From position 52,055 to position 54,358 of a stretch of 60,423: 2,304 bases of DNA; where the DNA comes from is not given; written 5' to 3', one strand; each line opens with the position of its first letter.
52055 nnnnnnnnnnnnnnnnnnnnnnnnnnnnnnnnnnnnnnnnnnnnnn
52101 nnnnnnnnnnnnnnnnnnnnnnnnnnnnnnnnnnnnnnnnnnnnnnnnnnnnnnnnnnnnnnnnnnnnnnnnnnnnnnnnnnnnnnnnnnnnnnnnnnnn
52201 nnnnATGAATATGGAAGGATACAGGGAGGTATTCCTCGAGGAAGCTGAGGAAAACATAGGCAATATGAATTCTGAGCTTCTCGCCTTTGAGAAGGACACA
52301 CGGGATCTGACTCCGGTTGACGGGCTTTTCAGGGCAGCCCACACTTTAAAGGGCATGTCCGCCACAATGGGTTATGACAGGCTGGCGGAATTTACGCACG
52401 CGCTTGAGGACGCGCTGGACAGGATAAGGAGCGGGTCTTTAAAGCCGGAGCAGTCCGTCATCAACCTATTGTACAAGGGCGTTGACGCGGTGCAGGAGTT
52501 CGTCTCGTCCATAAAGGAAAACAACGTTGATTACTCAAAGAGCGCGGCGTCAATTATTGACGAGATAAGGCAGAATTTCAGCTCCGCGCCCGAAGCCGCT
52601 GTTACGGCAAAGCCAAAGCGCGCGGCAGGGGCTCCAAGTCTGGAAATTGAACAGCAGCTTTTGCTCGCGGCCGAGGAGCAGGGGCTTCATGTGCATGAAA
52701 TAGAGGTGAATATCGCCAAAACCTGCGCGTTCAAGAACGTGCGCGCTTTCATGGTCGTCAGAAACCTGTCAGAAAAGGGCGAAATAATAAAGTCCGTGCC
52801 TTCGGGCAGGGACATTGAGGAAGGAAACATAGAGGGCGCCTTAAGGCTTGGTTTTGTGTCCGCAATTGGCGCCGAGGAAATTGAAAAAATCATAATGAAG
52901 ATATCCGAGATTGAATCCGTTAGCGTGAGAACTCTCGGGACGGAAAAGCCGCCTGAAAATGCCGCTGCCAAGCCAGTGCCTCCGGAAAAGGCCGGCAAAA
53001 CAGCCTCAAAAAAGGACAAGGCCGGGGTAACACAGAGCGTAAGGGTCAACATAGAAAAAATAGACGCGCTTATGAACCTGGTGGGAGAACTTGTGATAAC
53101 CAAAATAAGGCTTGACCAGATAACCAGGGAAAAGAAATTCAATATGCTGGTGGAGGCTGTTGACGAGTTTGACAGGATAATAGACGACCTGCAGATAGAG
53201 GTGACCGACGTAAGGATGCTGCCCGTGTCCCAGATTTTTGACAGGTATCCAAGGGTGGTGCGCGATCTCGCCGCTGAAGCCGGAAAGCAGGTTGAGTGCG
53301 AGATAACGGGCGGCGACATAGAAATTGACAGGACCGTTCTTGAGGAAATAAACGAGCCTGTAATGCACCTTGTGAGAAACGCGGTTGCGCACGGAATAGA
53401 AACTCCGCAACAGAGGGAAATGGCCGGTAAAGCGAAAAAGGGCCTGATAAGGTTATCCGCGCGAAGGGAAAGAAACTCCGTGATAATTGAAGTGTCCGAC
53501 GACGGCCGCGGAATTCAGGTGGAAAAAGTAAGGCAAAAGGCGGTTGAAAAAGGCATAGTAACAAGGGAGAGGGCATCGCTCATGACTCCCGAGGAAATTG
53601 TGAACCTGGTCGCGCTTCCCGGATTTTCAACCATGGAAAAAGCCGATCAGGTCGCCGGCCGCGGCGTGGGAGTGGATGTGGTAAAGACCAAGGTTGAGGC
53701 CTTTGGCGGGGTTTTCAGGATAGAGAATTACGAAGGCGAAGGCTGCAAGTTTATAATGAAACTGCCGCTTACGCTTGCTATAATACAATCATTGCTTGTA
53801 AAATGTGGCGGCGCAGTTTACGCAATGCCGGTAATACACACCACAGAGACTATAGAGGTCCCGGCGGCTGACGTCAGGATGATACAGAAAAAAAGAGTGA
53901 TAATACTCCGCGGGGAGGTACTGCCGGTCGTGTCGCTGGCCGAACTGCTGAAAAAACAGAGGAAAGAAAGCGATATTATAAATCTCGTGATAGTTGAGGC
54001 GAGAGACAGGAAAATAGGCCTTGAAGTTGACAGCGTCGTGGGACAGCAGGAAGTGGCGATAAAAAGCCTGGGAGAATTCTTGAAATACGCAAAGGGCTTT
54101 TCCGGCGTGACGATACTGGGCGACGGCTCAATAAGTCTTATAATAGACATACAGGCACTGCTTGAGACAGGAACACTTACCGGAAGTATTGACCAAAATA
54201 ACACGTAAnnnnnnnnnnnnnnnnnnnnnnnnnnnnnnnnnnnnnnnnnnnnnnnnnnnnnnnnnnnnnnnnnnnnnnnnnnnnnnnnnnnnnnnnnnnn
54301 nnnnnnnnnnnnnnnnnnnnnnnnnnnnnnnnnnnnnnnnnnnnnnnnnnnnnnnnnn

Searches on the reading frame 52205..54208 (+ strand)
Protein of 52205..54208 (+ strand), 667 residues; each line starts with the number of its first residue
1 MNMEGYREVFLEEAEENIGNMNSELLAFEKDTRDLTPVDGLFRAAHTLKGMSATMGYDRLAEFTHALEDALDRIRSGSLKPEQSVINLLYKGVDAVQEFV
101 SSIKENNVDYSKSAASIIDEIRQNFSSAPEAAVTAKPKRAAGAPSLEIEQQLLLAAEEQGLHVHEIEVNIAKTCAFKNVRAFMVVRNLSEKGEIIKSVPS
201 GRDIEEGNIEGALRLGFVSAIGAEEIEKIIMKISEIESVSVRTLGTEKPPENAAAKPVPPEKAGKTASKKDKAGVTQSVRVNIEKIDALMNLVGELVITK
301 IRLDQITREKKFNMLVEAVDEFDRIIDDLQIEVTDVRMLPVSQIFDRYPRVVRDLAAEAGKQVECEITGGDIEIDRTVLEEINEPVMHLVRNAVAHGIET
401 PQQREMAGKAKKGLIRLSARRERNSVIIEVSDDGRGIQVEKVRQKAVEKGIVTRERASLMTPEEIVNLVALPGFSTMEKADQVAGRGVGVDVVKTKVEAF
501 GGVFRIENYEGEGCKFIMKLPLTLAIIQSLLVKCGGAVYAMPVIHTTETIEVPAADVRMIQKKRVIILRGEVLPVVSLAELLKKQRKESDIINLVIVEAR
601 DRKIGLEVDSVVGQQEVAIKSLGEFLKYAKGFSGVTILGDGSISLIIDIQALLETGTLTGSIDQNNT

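Call 6: search_protein_families(library=pfam, proteins=[window:52205-54208:+], max_evalue=0.001)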
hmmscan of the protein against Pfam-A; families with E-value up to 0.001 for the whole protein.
window:52205-54208:+ (667 aa): 5 families
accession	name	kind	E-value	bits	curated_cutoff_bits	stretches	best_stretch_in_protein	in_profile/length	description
PF01584.24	CheW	-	7.3e-27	94.1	23.5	1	529-654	2-135/138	CheW-like domain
PF07194.16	P2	-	8.6e-23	80.7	23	1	164-242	2-80/81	P2 response regulator binding domain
PF01627.28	Hpt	-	1.9e-18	66.9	24.6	1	6-98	2-83/84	Hpt domain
PF02895.20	H-kinase_dim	-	4.8e-16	59.4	23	1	277-334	2-66/68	Signal transducing histidine kinase, homodimeric domain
PF02518.31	HATPase_c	-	1.1e-14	55.3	26.4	1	385-523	5-110/111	Histidine kinase-, DNA gyrase B-, and HSP90-like ATPase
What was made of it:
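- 52205..54208 (+): CheA (Hpt-P2-dimerisation-HATPase-CheW). Call 6.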

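Call 37: find_homologous_proteins(query=window:52205-54208:+, max_evalue=1e-30)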
Query window:52205-54208:+ (667 aa): 7747 proteins with E <= 1e-30 among 8000 candidates; the best 120 are listed.
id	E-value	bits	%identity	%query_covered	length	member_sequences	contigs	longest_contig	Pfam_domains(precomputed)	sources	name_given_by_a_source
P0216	0.0e+0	1045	100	75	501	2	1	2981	PF07194.17,PF02895.21,PF01584.25,PF02518.32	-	-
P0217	2.8e-297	1005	69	99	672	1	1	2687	PF07194.17,PF02895.21,PF01584.25,PF02518.32,PF01627.29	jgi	jgi:two-component system, chemotaxis family, sensor kinase CheA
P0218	5.9e-296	1001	70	99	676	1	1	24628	PF07194.17,PF02895.21,PF01584.25,PF02518.32,PF01627.29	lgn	-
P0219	3.9e-295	998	72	99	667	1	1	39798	PF07194.17,PF02895.21,PF01584.25,PF02518.32,PF01627.29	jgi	jgi:two-component system chemotaxis sensor kinase CheA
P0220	3.2e-291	985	69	99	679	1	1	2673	PF07194.17,PF02895.21,PF01584.25,PF02518.32,PF01627.29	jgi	jgi:two-component system chemotaxis sensor kinase CheA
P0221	1.9e-289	979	71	99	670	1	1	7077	PF07194.17,PF02895.21,PF01584.25,PF02518.32,PF01627.29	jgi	jgi:two-component system, chemotaxis family, sensor kinase CheA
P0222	1.1e-287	974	70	99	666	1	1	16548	PF07194.17,PF02895.21,PF01584.25,PF02518.32,PF01627.29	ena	-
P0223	2.7e-263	893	63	98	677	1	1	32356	PF07194.17,PF02895.21,PF01584.25,PF02518.32,PF01627.29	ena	-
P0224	8.7e-261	885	64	99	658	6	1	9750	PF07194.17,PF02895.21,PF01584.25,PF02518.32,PF01627.29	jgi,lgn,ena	-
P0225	1.4e-260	884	61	98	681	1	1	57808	PF07194.17,PF02895.21,PF01584.25,PF02518.32,PF01627.29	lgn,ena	-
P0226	1.4e-260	884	63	98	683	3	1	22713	PF07194.17,PF02895.21,PF01584.25,PF02518.32,PF01627.29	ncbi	-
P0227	1.9e-260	884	62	98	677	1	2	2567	PF07194.17,PF02895.21,PF01584.25,PF02518.32,PF01627.29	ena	-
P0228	5.9e-260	882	63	98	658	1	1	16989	PF07194.17,PF02895.21,PF01584.25,PF02518.32,PF01627.29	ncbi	-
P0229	9.8e-260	881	63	98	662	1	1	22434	PF07194.17,PF02895.21,PF01584.25,PF02518.32,PF01627.29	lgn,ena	-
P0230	2.1e-258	877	62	99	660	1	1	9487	PF07194.17,PF02895.21,PF01584.25,PF02518.32,PF01627.29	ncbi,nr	ncbi:MAG: chemotaxis protein CheA [Candidatus Goldbacteria bacterium]|nr:chemotaxis protein CheA [Ca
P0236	1.1e-253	861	61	98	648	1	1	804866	PF07194.17,PF02895.21,PF01584.25,PF02518.32,PF01627.29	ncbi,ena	-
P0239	8.6e-253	858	61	98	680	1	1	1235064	PF07194.17,PF02895.21,PF01584.25,PF02518.32,PF01627.29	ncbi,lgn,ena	-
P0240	6.1e-252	856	61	98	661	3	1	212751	PF07194.17,PF02895.21,PF01584.25,PF02518.32,PF01627.29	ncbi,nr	ncbi:MAG: chemotaxis protein CheA [Candidatus Goldbacteria bacterium]|nr:chemotaxis protein CheA [Ca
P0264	2.1e-231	788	57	98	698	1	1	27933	PF07194.17,PF02895.21,PF01584.25,PF02518.32,PF01627.29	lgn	-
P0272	2.8e-161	556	42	98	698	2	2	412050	PF07194.17,PF02895.21,PF01584.25,PF02518.32,PF01627.29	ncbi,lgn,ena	-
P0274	1.3e-160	554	43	98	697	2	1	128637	PF07194.17,PF02895.21,PF01584.25,PF02518.32,PF01627.29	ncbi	-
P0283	1.9e-157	543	43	98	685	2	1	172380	PF07194.17,PF02895.21,PF01584.25,PF02518.32,PF01627.29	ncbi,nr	ncbi:MAG TPA: chemotaxis protein CheA [bacterium]|nr:chemotaxis protein CheA [bacterium]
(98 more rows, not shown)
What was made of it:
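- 52205..54208 (+): Homologue gradient in call 37.
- On Chemosensory (Che) signal transduction operon: The nearest outside CheAs are from Negativicutes (call 37).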

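Call 38: find_encoding_contigs(protein=P0264, flank=10000, max_places=1)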
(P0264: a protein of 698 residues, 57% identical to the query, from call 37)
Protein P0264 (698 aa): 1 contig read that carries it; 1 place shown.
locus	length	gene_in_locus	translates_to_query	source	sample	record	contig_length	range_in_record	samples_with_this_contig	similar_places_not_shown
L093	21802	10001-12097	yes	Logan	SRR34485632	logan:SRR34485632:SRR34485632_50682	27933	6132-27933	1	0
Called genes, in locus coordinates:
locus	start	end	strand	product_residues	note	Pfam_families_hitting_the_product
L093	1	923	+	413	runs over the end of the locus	-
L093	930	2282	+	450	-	PF13487:HD_5, PF01966:HD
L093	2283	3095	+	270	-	PF03705:CheR_N, PF08241:Methyltransf_11 (faint), PF01739:CheR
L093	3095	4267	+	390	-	-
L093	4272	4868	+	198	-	PF01584:CheW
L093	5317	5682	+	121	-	PF00072:Response_reg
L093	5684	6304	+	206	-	PF13690:CheX (faint), PF04509:CheC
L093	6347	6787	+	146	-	PF03975:CheD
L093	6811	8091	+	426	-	-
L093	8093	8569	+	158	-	PF01584:CheW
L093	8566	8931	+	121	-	PF00072:Response_reg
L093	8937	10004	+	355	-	PF00072:Response_reg, PF01339:CheB_methylest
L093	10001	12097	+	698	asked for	PF01627:Hpt, PF07194:P2, PF02895:H-kinase_dim, PF02518:HATPase_c, PF01584:CheW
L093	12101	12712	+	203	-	PF13690:CheX (faint), PF04509:CheC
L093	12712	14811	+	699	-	PF11104:PilM_2 (faint), PF14450:FtsA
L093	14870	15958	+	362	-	PF02481:DNA_processg_A, PF17782:WHD_DprA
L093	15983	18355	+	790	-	PF01751:Toprim, PF01131:Topoisom_bac, PF01396:Zn_ribbon_Top1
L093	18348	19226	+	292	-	PF02899:Phage_int_SAM_1, PF00589:Phage_integrase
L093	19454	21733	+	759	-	PF13585:CHU_C (faint), PF13860:FlgD_ig (weak), PF00691:OmpA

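Call 39: find_encoding_contigs(protein=P0239, flank=10000, max_places=1)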
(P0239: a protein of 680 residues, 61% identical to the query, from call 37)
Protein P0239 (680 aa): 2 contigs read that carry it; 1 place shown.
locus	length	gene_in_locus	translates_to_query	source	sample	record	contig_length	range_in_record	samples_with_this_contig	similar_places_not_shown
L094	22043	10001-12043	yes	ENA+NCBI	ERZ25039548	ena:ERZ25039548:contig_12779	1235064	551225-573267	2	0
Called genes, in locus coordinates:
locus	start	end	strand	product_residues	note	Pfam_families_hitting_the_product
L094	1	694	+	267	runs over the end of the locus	PF03705:CheR_N, PF01739:CheR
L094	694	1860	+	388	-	-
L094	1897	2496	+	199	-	PF01584:CheW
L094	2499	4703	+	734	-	-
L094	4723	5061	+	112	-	PF00543:P-II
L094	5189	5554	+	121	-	PF00072:Response_reg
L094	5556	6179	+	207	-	PF13690:CheX (faint), PF04509:CheC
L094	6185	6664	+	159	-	PF03975:CheD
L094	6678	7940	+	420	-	PF00015:MCPsignal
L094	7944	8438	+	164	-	PF01584:CheW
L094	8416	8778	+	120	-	PF00072:Response_reg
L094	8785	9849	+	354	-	PF00072:Response_reg, PF01339:CheB_methylest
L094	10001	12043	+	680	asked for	PF01627:Hpt, PF07194:P2, PF02895:H-kinase_dim, PF02518:HATPase_c, PF01584:CheW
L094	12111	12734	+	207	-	PF13690:CheX (faint), PF04509:CheC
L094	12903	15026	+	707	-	PF11104:PilM_2 (faint), PF14450:FtsA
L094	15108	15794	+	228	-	-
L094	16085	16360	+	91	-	-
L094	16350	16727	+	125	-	PF01850:PIN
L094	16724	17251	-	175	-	PF00188:CAP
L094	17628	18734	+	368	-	PF14520:HHH_5 (weak), PF02481:DNA_processg_A, PF17782:WHD_DprA (weak)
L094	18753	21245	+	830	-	PF01751:Toprim, PF13662:Toprim_4 (faint), PF01131:Topoisom_bac, PF01396:Zn_ribbon_Top1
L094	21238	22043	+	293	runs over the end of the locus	PF02899:Phage_int_SAM_1, PF13495:Phage_int_SAM_4 (faint), PF00589:Phage_integrase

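Call 40: find_encoding_contigs(protein=P0272, flank=10000, max_places=1)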
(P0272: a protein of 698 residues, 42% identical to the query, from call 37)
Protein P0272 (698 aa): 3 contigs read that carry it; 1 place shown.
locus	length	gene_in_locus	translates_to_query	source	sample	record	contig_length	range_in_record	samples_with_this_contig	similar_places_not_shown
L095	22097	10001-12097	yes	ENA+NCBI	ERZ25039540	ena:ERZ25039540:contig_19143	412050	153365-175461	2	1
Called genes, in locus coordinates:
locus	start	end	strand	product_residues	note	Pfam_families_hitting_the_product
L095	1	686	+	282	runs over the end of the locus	PF03705:CheR_N, PF01739:CheR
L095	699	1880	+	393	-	-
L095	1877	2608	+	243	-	PF01584:CheW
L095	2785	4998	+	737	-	-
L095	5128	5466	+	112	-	PF00543:P-II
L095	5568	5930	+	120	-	PF00072:Response_reg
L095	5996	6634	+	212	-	PF04509:CheC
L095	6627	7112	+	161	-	PF03975:CheD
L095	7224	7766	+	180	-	PF01584:CheW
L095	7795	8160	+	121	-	PF00072:Response_reg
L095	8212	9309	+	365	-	PF00072:Response_reg, PF01339:CheB_methylest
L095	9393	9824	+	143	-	-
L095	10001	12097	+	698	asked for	PF01627:Hpt, PF07194:P2, PF02895:H-kinase_dim, PF02518:HATPase_c, PF01584:CheW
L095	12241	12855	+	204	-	PF04509:CheC, PF13690:CheX, PF04509:CheC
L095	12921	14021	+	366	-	PF00990:GGDEF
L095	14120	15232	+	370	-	PF02481:DNA_processg_A, PF17782:WHD_DprA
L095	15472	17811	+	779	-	PF01751:Toprim, PF01131:Topoisom_bac, PF01396:Zn_ribbon_Top1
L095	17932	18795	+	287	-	PF00696:AA_kinase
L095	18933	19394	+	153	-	PF22811:Zn_ribbon_NrdR, PF03477:ATP-cone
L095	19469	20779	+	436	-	PF06245:DUF1015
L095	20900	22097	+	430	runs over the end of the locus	PF03952:Enolase_N, PF00113:Enolase_C, PF07476:MAAL_C (weak)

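Call 48: list_cluster_members(proteins=[P0272, P0239, P0236, P0274, P0240, P0283])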
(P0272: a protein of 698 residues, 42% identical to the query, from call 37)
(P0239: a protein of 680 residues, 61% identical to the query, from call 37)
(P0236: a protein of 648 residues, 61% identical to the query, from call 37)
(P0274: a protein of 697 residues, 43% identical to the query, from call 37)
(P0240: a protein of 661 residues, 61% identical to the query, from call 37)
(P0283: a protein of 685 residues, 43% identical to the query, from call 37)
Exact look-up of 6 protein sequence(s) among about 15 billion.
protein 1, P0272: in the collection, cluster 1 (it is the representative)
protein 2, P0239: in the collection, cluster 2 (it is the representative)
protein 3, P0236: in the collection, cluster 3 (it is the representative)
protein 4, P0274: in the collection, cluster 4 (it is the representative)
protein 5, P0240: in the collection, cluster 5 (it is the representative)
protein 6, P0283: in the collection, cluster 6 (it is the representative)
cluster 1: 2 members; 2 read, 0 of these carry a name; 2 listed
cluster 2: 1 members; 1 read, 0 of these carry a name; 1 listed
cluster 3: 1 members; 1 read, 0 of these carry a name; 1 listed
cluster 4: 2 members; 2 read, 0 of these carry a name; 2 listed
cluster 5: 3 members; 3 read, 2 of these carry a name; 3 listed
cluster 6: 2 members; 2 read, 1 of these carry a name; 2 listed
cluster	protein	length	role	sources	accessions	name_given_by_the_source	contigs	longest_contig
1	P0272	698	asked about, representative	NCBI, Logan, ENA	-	-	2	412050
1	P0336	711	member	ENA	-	-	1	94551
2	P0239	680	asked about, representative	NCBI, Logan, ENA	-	-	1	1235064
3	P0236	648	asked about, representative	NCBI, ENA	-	-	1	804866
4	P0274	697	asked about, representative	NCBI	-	-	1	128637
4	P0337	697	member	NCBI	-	-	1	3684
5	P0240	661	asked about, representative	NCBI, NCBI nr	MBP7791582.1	MAG: chemotaxis protein CheA [Candidatus Goldbacteria bacterium] | chemotaxis protein CheA [Candidatus Goldiibacteriota bacterium]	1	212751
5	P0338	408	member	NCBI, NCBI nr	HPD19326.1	MAG TPA: chemotaxis protein CheA, partial [Candidatus Goldiibacteriota bacterium] | chemotaxis protein CheA [Candidatus Goldiibacteriota bacterium]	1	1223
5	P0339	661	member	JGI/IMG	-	-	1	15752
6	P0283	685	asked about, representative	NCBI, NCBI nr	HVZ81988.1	MAG TPA: chemotaxis protein CheA [bacterium] | chemotaxis protein CheA [bacterium]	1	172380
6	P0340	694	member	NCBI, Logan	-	-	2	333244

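Call 58: search_protein_families(library=ncbifam, proteins=[L095:1877-2608:+, L095:9393-9824:+, L095:12921-14021:+, L094:1897-2496:+], max_evalue=0.001)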
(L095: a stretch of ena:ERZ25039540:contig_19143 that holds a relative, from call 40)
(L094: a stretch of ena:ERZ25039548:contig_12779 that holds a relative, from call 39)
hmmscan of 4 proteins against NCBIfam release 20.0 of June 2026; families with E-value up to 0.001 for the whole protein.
L095:1877-2608:+ (243 aa): 4 families
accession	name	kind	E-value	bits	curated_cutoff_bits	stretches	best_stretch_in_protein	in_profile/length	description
NF053729.1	c-di-GMP_motif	domain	1.1e-14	53.9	38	1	9-57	2-50/53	cyclic di-GMP-binding domain-containing protein, MshE-related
NF007903.0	PRK10612.1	equivalog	6.8e-07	29.2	260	1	60-195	17-152/167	chemotaxis protein CheW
TIGR03029.1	EpsG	equivalog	9.3e-05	21.7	313.8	1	7-58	3-54/274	chain length determinant protein tyrosine kinase EpsG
NF012033.0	PRK15489.1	equivalog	0.00041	18.6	537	1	4-51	488-535/703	glycosyl transferase family protein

L095:9393-9824:+ (143 aa): 0 families

L095:12921-14021:+ (366 aa): 11 families
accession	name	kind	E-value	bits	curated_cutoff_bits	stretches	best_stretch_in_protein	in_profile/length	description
TIGR00254.1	GGDEF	domain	1.2e-13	51.2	37.4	1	212-364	6-166/168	diguanylate cyclase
NF007135.0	PRK09581.1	equivalog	3.2e-12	46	474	1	210-363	291-453/457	PleD family two-component system response regulator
NF038266.1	diguan_SiaD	equivalog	1.5e-10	40.9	290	1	213-361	96-251/252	biofilm regulation diguanylate cyclase SiaD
NF047654.1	DiguCycDgcRLepto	equivalog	7.9e-10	38.1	500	1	211-361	133-292/295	diguanylate cyclase DgcR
NF051473.1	DigCycDgcsShew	equivalog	9.5e-08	31.7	400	1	212-358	136-284/291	diguanylate cyclase DgcS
NF007599.0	PRK10245.1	equivalog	7.3e-07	28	402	1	210-361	209-366/371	diguanylate cyclase AdrA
NF041606.1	dguan_cyc_DgcA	equivalog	8.3e-07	28.3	370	1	213-364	180-338/340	diguanylate cyclase DgcA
NF007423.1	PRK09966.1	equivalog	1.2e-06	27.7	325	1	214-349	242-384/390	diguanylate cyclase DgcN/YfiN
NF011955.1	PRK15426.1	equivalog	0.00025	19.4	408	1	214-312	401-502/564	cellulose biosynthesis regulator diguanylate cyclase DgcQ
NF007298.0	PRK09776.1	equivalog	0.00037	18.5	1135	1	214-311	687-787/1111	diguanylate cyclase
NF045675.1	PhdiestaseDibA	equivalog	0.00038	18.9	980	1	211-359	203-358/623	phosphodiesterase DibA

L094:1897-2496:+ (199 aa): 4 families
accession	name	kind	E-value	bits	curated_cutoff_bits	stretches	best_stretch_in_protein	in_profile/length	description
NF053729.1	c-di-GMP_motif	domain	4.8e-17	61.5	38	1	11-60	2-51/53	cyclic di-GMP-binding domain-containing protein, MshE-related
NF007903.0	PRK10612.1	equivalog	3.8e-15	56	260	1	62-195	17-150/167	chemotaxis protein CheW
NF012033.0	PRK15489.1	equivalog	2.5e-07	29.3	537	1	5-57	487-539/703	glycosyl transferase family protein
NF008411.1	PRK11234.1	equivalog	0.00046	18.7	1170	1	6-71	479-544/723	cyclic di-3',5'-guanylate-activated glycosyltransferase NfrB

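Call 59: find_homologous_proteins(query=L095:5128-5466:+, max_evalue=1e-20)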
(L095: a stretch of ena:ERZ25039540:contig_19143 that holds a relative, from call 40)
Query L095:5128-5466:+ (112 aa): 414 proteins with E <= 1e-20 among 621 candidates; the best 120 are listed.
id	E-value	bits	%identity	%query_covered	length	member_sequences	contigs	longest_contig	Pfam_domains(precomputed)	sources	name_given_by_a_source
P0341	1.9e-64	233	96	100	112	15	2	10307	PF00543.28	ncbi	-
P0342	4.2e-61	222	88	100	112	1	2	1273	PF00543.28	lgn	-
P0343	1.4e-60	220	87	100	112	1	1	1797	PF00543.28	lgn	-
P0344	2.9e-60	219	86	100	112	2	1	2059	PF00543.28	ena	-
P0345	3.7e-60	219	88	100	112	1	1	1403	PF00543.28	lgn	-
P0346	7.8e-60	218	88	100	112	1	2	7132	PF00543.28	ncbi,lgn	-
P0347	1.2e-59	217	87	100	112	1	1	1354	PF00543.28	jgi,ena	jgi:nitrogen regulatory protein P-II 1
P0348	2.4e-59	216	87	100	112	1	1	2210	PF00543.28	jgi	jgi:nitrogen regulatory protein P-II 1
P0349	2.8e-59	216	87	100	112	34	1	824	PF00543.28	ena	-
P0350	3.0e-59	216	88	100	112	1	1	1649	PF00543.28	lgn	-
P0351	3.9e-59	215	87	100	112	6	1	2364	PF00543.28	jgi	jgi:nitrogen regulatory protein P-II 1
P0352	8.5e-59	214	84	100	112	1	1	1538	PF00543.28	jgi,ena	-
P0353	2.4e-58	213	84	100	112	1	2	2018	PF00543.28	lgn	-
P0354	2.9e-58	213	85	100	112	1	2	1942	PF00543.28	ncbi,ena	ncbi:MAG TPA: P-II family nitrogen regulator [bacterium]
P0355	3.1e-58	213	86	100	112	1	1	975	PF00543.28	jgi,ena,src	-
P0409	3.7e-50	187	67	100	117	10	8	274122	PF00543.28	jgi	jgi:nitrogen regulatory protein PII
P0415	2.6e-42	161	66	100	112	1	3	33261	PF00543.28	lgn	-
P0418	6.7e-36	141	54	100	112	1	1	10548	PF00543.28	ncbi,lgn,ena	-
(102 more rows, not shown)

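Call 61: find_encoding_contigs(protein=P0418, flank=8000, max_places=1)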
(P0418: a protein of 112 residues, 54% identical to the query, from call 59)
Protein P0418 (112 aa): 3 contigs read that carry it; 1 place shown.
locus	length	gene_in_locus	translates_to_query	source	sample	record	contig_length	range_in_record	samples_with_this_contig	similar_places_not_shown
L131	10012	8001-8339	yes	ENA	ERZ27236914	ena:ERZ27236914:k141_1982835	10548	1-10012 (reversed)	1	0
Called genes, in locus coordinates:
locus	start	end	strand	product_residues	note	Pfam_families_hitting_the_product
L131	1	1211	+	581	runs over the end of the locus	?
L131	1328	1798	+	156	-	-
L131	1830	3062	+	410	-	-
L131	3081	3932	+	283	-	PF03705:CheR_N, PF01739:CheR, PF08242:Methyltransf_12 (faint), PF13649:Methyltransf_25 (faint)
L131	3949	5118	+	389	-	-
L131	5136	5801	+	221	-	PF01584:CheW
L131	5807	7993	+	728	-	-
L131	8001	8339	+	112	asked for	PF00543:P-II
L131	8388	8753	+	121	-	PF00072:Response_reg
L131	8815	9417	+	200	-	PF04509:CheC, PF13690:CheX (faint), PF04509:CheC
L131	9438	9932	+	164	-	PF03975:CheD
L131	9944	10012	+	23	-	?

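Call 62: find_encoding_contigs(protein=P0415, flank=8000, max_places=1)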
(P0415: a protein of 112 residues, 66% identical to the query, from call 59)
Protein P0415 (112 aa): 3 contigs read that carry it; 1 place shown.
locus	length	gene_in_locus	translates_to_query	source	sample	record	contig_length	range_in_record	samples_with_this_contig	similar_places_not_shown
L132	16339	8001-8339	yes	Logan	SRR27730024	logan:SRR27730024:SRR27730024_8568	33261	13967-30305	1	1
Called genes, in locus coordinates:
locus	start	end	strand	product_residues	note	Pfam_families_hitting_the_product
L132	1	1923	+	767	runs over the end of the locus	PF00437:T2SSE, PF13432:TPR_16 (faint), PF13371:TPR_9 (faint), PF13428:TPR_14 (faint), PF24575:TPR_Slam (faint), PF14559:TPR_19 (faint), PF14863:Alkyl_sulf_dimr (faint), PF00515:TPR_1 (faint), +5 more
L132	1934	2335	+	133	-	PF13174:TPR_6 (faint)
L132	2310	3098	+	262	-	-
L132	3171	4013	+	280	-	PF03705:CheR_N, PF01739:CheR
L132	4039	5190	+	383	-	-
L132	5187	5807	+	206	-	PF01584:CheW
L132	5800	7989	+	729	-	-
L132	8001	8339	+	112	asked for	PF00543:P-II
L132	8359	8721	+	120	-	PF00072:Response_reg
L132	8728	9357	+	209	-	PF04509:CheC (weak)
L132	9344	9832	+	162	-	PF03975:CheD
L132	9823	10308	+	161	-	PF01584:CheW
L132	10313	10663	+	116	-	PF00072:Response_reg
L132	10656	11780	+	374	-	PF00072:Response_reg, PF01339:CheB_methylest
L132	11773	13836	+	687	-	PF01627:Hpt, PF07194:P2, PF02895:H-kinase_dim, PF02518:HATPase_c, PF01584:CheW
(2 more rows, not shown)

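Call 63: find_encoding_contigs(protein=P0409, flank=8000, max_places=1)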
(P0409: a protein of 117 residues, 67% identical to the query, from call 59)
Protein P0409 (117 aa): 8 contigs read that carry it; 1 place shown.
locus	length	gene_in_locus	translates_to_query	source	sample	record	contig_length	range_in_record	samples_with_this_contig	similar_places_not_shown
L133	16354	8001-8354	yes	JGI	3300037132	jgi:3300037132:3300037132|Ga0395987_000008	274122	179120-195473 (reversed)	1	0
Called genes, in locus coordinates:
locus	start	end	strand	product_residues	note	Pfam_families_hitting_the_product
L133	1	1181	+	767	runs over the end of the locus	PF00437:T2SSE, PF13428:TPR_14 (faint), PF14559:TPR_19 (faint), PF00515:TPR_1 (faint), PF07719:TPR_2 (faint), PF13181:TPR_8 (faint), PF13432:TPR_16 (faint), PF13414:TPR_11 (faint), +1 more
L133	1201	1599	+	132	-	-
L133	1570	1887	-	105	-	-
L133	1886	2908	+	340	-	-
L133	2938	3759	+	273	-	PF03705:CheR_N, PF01739:CheR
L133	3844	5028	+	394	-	-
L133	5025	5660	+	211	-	PF01584:CheW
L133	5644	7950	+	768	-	-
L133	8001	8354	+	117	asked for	PF00543:P-II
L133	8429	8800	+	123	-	PF00072:Response_reg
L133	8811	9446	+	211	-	PF04509:CheC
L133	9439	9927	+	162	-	PF03975:CheD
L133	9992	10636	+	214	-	PF01584:CheW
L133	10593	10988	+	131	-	PF00072:Response_reg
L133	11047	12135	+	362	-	PF00072:Response_reg, PF01339:CheB_methylest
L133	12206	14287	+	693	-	PF01627:Hpt, PF07194:P2, PF02895:H-kinase_dim, PF02518:HATPase_c, PF01584:CheW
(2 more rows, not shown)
